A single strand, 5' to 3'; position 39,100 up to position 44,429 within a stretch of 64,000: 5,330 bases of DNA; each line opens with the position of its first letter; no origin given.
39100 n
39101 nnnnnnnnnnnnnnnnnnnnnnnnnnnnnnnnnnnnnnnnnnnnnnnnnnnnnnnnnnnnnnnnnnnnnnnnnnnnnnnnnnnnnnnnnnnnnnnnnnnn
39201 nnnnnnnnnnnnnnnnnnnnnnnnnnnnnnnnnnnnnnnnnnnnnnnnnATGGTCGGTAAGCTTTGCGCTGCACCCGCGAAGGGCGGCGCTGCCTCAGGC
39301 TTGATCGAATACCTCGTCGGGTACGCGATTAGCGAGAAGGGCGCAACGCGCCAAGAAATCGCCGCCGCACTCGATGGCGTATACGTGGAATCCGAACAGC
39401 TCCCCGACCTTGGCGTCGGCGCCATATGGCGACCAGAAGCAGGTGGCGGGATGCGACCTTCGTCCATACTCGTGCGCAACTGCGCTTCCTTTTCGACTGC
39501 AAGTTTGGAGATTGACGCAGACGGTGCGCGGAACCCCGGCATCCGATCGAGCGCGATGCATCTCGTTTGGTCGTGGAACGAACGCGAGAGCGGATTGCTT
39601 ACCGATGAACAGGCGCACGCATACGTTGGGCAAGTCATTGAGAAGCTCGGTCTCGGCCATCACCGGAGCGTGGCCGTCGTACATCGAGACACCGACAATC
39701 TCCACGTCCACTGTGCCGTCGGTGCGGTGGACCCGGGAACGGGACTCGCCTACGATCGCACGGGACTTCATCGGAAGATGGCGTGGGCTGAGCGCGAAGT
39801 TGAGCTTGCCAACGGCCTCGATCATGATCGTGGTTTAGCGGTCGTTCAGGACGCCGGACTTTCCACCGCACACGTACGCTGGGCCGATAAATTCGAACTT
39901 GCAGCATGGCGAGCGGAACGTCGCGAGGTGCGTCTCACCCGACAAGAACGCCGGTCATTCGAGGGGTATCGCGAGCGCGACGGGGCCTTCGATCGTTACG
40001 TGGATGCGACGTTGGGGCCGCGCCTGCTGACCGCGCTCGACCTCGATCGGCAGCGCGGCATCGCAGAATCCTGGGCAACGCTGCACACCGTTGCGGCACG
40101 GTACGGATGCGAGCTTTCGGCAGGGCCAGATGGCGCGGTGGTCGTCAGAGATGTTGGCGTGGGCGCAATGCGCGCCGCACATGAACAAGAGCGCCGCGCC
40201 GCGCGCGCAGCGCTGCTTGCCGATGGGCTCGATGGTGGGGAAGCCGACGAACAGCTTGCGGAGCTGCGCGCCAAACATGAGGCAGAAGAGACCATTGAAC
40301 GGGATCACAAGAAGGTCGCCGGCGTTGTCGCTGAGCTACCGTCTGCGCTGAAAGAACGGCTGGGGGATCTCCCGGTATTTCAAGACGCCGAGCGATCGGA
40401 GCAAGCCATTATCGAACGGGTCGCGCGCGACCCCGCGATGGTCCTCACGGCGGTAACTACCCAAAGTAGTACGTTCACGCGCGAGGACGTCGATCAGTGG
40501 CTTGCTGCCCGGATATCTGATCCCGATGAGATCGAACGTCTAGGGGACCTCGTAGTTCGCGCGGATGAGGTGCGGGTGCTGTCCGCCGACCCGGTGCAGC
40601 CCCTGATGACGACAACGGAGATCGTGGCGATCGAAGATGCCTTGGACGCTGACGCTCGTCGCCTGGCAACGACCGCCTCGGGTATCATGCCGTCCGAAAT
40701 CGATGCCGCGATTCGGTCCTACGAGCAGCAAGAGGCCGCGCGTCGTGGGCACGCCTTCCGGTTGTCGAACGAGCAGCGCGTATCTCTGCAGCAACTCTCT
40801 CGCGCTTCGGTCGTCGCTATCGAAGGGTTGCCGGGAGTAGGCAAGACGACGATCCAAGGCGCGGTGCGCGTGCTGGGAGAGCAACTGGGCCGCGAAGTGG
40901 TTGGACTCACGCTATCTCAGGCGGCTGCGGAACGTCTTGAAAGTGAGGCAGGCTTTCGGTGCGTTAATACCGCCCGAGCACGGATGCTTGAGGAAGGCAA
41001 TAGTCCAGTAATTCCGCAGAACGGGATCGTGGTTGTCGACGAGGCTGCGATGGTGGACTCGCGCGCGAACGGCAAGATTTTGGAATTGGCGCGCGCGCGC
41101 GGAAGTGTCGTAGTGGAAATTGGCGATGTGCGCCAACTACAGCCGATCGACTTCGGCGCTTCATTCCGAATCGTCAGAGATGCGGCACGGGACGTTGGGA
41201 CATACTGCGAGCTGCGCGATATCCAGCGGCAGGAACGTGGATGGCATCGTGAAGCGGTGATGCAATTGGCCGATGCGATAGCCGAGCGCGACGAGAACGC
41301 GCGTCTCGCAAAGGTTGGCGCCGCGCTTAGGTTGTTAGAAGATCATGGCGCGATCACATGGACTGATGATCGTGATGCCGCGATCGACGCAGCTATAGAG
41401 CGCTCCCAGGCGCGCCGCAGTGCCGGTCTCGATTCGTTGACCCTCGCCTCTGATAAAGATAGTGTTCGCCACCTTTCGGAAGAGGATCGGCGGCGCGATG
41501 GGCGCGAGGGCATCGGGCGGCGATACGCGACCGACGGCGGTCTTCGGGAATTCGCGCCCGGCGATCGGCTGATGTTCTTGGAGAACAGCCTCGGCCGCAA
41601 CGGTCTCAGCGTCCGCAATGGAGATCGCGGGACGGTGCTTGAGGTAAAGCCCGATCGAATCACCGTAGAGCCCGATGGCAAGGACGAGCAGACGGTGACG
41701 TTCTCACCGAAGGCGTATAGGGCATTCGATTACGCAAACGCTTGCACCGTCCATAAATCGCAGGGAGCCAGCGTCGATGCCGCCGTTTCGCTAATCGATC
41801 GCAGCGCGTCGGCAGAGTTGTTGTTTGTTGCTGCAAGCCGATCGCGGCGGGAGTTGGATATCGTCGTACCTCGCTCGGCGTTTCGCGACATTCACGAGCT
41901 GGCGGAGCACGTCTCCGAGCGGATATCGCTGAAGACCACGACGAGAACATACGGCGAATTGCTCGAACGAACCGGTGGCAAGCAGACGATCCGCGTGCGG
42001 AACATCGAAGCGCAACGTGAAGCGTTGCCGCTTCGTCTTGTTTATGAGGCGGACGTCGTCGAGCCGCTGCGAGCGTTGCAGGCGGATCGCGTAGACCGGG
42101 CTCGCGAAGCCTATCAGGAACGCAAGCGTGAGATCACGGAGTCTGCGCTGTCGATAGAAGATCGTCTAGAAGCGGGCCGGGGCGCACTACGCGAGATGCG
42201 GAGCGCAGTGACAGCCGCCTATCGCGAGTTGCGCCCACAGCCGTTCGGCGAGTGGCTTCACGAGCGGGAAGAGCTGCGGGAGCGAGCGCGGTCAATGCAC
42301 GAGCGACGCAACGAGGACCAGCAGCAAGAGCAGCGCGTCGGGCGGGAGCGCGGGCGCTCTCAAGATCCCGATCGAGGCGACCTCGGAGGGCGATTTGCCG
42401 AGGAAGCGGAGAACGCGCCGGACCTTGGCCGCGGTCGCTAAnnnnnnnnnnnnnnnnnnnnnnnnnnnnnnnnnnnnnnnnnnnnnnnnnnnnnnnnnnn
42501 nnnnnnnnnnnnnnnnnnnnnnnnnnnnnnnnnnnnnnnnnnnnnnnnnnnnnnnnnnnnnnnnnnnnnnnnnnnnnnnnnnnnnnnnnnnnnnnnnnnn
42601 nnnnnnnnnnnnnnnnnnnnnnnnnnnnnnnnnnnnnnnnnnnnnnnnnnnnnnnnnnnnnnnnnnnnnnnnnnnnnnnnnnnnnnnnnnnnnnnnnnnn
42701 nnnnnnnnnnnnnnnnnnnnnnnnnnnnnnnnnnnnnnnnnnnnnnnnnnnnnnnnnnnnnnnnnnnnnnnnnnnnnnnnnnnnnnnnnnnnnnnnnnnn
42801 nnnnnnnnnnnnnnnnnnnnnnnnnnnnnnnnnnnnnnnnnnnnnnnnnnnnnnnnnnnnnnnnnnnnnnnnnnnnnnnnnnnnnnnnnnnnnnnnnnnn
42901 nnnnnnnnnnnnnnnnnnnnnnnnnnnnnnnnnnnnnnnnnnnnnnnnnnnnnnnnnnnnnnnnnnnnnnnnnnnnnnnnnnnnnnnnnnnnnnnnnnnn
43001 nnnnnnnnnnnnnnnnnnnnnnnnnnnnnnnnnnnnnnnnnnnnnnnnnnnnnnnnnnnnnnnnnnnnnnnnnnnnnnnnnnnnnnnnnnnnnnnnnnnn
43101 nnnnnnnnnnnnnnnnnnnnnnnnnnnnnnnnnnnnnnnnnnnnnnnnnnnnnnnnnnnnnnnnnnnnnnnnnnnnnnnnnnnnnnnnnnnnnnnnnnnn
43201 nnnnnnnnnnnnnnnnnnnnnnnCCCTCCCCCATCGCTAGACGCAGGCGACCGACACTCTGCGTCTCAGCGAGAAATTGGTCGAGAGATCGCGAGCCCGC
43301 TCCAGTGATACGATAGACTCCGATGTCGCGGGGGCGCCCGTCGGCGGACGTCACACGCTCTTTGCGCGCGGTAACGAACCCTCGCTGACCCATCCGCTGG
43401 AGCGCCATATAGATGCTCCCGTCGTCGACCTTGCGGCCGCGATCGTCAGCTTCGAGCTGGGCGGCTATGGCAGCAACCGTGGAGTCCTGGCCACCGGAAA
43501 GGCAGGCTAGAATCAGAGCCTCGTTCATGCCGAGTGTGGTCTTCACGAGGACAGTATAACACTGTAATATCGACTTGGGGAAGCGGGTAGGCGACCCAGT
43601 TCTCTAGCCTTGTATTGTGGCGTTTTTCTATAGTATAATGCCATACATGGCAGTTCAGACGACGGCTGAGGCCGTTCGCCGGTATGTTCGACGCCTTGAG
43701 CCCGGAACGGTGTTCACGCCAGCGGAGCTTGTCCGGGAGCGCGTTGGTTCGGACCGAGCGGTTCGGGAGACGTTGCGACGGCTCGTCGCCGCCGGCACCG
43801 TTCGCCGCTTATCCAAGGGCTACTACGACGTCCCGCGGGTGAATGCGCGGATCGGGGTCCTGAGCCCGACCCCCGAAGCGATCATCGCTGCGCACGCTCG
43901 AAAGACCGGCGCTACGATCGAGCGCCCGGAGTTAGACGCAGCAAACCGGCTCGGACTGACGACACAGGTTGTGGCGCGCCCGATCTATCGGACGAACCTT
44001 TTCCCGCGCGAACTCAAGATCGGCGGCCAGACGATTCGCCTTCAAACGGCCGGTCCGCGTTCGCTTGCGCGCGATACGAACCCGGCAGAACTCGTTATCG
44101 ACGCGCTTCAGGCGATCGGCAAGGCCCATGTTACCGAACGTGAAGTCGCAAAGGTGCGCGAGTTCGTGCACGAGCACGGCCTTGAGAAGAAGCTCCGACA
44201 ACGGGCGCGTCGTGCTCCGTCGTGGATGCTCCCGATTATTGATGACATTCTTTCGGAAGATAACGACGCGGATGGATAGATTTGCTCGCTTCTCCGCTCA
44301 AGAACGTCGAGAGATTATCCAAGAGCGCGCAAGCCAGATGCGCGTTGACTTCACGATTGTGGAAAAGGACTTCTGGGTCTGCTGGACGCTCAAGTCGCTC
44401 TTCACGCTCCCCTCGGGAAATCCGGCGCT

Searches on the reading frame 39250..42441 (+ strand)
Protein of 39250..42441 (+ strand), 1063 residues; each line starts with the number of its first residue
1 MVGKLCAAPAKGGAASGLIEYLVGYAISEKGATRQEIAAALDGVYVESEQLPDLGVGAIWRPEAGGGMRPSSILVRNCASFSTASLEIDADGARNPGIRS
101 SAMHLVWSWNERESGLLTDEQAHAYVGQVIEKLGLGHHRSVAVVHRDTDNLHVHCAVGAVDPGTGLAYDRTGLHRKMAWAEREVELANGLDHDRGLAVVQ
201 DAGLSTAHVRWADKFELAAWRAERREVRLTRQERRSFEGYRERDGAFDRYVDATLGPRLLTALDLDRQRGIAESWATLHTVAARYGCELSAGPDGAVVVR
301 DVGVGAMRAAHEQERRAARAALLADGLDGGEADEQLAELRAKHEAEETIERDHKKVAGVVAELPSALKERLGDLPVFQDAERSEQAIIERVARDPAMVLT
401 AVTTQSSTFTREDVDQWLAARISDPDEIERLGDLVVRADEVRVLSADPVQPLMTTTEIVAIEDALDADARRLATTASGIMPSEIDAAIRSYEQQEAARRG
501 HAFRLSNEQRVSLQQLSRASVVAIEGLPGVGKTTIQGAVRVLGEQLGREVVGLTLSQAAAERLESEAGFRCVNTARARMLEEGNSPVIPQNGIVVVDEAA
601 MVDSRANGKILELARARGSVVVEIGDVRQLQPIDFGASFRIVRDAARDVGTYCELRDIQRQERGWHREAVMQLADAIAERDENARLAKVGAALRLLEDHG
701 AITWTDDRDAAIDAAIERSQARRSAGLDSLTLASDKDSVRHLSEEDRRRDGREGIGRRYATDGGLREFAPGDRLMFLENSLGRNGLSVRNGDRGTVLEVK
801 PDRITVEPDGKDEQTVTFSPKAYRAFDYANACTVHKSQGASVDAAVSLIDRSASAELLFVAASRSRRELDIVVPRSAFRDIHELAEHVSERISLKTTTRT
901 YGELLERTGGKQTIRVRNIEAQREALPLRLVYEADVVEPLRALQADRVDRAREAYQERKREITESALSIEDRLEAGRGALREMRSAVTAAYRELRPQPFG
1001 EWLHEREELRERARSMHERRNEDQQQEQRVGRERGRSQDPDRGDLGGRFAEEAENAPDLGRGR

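Call 40: search_protein_families(library=pfam, proteins=[window:39250-42441:+], max_evalue=0.001)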
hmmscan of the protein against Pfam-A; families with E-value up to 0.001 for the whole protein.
window:39250-42441:+ (1063 aa): 7 families
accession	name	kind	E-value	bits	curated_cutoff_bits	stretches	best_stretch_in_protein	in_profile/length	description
PF13604.12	AAA_30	-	5.7e-33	114.7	27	1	505-706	2-190/191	AAA domain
PF03432.20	Relaxase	-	2.4e-16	60.6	24.6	1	73-190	13-132/132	MobA/VirD2-like, nuclease domain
PF13245.12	AAA_19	-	9.8e-10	39.2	25.1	1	510-632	2-131/134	AAA domain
PF01443.25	Viral_helicase1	-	2.9e-08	34.2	21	0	792-872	140-227/228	Viral superfamily 1 RNA helicase core domain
PF22232.2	TraI_hel_assoc_N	-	0.00014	22.8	27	1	541-622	17-96/99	TraI helicase-associated ssDNA bd, N-terminal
PF13538.12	UvrD_C_2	-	0.00059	20.1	27.4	0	829-869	2-49/52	UvrD-like helicase C-terminal domain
PF09848.15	SLFN-g3_helicase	-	0.00095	19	24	0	520-727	2-218/354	Schlafen group 3, DNA/RNA helicase domain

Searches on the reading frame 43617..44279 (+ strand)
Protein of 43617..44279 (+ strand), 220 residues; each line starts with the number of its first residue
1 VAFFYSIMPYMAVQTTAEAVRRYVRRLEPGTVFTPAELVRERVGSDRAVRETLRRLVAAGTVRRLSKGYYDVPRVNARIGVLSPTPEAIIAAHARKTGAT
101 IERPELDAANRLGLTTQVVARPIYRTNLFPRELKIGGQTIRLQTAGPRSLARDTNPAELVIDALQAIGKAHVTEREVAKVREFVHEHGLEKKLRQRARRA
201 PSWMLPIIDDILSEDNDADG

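Call 81: search_protein_families(library=pfam, proteins=[window:43617-44279:+], max_evalue=0.01)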
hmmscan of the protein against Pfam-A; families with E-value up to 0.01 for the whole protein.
window:43617-44279:+ (220 aa): 2 families
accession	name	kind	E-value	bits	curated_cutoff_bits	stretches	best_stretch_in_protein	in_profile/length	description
PF19570.5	DUF6088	-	1.3e-26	93.8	25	1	24-186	6-166/172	Family of unknown function (DUF6088)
PF13338.12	AbiEi_4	-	0.0055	17.2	25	0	32-70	13-46/49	Transcriptional regulator, AbiEi antitoxin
